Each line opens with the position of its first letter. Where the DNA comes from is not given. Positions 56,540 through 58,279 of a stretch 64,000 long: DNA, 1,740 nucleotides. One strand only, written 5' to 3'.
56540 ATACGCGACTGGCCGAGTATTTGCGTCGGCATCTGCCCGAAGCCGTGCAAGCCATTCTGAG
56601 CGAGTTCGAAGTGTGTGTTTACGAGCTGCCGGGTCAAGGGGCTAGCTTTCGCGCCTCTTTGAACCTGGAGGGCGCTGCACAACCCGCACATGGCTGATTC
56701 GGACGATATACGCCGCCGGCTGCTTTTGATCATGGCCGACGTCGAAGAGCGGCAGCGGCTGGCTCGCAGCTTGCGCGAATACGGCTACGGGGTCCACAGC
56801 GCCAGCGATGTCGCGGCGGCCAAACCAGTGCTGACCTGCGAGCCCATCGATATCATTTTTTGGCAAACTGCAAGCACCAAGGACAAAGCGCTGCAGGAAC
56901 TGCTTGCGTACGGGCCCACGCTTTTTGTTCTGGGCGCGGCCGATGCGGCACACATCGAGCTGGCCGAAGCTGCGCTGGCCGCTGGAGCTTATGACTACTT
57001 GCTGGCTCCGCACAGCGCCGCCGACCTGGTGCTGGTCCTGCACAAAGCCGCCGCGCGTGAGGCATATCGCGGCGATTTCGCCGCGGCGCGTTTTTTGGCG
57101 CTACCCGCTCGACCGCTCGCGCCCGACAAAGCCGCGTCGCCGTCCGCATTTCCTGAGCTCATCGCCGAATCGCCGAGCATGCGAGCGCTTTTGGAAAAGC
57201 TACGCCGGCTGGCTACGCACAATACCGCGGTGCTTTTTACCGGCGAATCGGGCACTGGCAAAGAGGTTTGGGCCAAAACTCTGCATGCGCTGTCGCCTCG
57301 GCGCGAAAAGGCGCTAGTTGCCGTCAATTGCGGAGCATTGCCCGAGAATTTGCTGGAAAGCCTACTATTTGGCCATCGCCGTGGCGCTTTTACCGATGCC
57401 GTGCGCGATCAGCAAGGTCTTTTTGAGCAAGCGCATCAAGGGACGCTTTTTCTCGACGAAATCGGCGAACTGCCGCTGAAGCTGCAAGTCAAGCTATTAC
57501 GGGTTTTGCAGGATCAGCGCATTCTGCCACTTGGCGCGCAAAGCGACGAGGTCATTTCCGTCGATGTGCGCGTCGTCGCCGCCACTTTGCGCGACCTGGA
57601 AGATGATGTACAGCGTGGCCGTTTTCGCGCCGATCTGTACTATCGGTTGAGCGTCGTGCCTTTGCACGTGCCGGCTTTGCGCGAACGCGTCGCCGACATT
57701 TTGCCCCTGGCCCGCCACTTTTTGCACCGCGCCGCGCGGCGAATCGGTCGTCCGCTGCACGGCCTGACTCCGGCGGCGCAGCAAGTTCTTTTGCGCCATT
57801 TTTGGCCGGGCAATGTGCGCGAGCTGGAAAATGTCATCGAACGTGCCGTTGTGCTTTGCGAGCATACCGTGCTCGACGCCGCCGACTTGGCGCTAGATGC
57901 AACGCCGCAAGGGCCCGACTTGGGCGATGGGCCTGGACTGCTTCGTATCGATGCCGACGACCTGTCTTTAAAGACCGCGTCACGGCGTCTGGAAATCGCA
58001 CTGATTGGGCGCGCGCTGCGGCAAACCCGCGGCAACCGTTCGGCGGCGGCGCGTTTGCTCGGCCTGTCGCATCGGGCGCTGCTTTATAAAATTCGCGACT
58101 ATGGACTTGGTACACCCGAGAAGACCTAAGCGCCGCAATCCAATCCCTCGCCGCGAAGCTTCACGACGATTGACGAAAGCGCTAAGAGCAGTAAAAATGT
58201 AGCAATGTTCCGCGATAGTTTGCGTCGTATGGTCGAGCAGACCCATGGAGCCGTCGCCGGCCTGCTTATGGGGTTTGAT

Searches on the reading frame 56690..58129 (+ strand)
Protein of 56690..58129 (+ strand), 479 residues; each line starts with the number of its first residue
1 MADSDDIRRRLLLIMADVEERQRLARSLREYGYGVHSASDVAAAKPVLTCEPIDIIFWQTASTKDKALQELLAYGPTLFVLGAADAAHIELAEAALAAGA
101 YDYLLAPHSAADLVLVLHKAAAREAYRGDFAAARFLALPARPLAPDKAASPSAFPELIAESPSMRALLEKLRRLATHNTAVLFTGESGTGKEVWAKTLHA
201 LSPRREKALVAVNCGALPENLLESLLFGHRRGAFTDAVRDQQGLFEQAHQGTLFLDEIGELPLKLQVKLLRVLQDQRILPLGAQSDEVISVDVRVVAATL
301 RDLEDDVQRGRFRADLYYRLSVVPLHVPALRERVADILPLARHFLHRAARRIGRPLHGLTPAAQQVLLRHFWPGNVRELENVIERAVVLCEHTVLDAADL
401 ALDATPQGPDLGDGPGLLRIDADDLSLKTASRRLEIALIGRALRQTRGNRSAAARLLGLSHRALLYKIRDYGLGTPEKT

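Call 44: search_protein_families(library=pfam, proteins=[window:56690-58129:+], max_evalue=0.001)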
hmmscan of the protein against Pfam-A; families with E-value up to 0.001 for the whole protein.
window:56690-58129:+ (479 aa): 6 families
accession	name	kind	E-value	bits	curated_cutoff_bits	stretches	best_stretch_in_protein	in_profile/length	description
PF00158.32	Sigma54_activat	-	4.6e-66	222.1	20.2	1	157-325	1-167/168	Sigma-54 interaction domain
PF25601.1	AAA_lid_14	-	7.8e-25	87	27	1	331-406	1-76/87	AAA+ ATPase lid domain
PF14532.12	Sigma54_activ_2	-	3.2e-21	76.4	25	1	158-330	1-138/138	Sigma-54 interaction domain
PF02954.25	HTH_8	-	4.6e-10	39.5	22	1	433-471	4-42/42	Bacterial regulatory protein, Fis family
PF07728.20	AAA_5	-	4.2e-07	30.5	22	1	181-300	2-122/139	AAA domain (dynein-related subfamily)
PF01078.27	Mg_chelatase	-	4.9e-05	23.3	20.3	0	241-297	98-154/207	Magnesium chelatase, subunit ChlI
